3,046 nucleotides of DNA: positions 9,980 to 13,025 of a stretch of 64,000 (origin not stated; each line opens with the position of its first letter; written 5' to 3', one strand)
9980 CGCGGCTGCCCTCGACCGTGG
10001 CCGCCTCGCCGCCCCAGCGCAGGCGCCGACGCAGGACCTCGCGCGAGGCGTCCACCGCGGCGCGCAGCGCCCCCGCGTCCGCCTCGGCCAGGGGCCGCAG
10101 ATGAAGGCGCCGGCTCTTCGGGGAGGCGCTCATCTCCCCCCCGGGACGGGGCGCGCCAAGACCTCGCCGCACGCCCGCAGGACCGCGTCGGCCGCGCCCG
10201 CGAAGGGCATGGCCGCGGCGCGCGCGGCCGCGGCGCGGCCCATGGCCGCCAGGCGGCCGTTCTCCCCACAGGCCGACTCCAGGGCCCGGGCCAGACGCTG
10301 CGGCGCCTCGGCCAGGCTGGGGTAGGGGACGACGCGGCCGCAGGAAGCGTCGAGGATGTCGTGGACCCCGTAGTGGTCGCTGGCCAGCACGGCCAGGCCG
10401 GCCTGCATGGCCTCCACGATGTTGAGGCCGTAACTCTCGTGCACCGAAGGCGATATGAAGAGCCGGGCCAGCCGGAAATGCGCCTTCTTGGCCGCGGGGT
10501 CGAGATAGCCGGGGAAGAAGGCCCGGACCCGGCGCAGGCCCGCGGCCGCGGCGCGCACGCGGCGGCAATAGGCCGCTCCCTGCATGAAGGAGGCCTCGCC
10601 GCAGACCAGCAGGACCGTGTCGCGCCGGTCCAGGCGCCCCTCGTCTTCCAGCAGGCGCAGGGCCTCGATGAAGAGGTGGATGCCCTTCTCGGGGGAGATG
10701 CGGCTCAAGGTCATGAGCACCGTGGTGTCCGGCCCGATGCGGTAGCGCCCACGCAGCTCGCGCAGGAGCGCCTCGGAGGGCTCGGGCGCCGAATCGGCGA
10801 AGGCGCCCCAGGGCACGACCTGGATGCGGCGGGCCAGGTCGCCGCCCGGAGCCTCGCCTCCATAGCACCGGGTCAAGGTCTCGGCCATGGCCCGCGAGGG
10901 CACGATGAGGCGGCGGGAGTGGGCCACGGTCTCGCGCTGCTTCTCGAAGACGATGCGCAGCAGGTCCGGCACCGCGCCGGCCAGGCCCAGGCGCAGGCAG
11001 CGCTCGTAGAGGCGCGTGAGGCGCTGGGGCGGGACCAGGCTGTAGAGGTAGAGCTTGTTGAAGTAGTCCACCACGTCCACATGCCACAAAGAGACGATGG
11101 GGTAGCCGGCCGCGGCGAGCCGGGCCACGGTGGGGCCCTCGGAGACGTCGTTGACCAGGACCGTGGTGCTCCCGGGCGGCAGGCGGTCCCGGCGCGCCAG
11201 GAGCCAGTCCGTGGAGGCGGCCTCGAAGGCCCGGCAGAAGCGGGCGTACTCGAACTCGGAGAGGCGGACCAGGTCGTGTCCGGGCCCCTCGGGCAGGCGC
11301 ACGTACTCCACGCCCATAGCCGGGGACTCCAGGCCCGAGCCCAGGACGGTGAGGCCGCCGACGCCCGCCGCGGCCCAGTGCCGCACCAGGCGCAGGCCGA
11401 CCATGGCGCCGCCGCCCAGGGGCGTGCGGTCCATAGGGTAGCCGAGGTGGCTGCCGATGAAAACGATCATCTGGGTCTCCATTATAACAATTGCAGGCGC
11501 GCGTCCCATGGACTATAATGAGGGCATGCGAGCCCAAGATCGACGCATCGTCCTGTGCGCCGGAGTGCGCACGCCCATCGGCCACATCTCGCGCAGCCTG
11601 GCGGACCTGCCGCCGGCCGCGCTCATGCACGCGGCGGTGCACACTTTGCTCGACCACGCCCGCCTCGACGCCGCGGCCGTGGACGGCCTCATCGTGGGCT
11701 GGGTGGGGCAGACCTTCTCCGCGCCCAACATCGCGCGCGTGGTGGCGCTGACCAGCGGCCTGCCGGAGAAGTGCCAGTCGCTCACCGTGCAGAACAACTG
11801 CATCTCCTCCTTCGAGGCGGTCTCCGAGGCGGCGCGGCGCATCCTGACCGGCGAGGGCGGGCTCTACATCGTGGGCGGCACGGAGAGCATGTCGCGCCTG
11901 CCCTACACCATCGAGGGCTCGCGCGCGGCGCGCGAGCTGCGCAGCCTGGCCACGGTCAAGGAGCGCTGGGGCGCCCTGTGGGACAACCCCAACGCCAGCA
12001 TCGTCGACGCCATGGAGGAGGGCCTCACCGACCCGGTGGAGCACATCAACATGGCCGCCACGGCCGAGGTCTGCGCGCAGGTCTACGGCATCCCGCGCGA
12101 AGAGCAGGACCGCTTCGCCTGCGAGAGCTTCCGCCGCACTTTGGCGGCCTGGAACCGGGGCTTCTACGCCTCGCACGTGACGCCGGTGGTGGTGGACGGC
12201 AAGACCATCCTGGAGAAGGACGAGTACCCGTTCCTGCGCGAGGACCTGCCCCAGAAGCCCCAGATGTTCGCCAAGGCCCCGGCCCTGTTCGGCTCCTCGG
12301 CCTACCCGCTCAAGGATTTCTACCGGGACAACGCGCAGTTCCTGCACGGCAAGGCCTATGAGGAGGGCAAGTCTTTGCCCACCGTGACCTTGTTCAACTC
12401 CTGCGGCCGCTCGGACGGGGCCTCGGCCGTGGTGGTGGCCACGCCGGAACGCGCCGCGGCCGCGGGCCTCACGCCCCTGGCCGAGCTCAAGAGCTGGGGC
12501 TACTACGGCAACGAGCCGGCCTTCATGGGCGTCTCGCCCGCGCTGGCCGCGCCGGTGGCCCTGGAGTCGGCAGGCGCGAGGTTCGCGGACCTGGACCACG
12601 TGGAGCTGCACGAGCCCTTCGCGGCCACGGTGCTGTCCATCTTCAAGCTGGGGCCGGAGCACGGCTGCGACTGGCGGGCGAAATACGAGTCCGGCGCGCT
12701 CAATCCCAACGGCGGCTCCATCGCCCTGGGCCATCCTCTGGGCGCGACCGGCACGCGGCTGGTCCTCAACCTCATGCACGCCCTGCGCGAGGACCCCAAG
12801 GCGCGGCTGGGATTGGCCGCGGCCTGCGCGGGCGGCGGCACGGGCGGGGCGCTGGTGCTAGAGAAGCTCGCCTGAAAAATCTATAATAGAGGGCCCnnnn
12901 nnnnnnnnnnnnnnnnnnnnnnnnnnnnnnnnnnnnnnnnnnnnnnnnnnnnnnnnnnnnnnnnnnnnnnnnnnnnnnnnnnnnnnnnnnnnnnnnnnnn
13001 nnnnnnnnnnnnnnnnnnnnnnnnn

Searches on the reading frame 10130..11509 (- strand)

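Call 41: search_protein_families(library=pfam, proteins=[window:10130-11509:-], max_evalue=0.00001)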
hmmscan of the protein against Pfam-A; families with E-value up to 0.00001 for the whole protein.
window:10130-11509:- (459 aa): 3 families
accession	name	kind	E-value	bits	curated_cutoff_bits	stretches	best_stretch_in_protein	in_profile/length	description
PF00534.26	Glycos_transf_1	-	1.8e-22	80.1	26.4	1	252-413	5-159/172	Glycosyl transferases group 1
PF13692.12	Glyco_trans_1_4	-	6.2e-18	65.9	27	1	264-405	3-138/142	Glycosyl transferases group 1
PF20706.3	GT4-conflict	-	4.1e-11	42.9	26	1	263-396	198-330/385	Family 4 Glycosyltransferase in conflict systems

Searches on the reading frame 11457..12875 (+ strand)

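Call 41: search_protein_families(library=pfam, proteins=[window:11457-12875:+], max_evalue=0.00001)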
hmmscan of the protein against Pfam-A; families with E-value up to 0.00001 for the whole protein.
window:11457-12875:+ (472 aa): 2 families
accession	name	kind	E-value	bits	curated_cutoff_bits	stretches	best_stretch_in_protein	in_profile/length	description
PF00108.29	Thiolase_N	-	2.7e-45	155.2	26.4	1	32-258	2-217/260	Thiolase, N-terminal domain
PF02803.24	Thiolase_C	-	6.3e-32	110.2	27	1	338-470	1-123/123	Thiolase, C-terminal domain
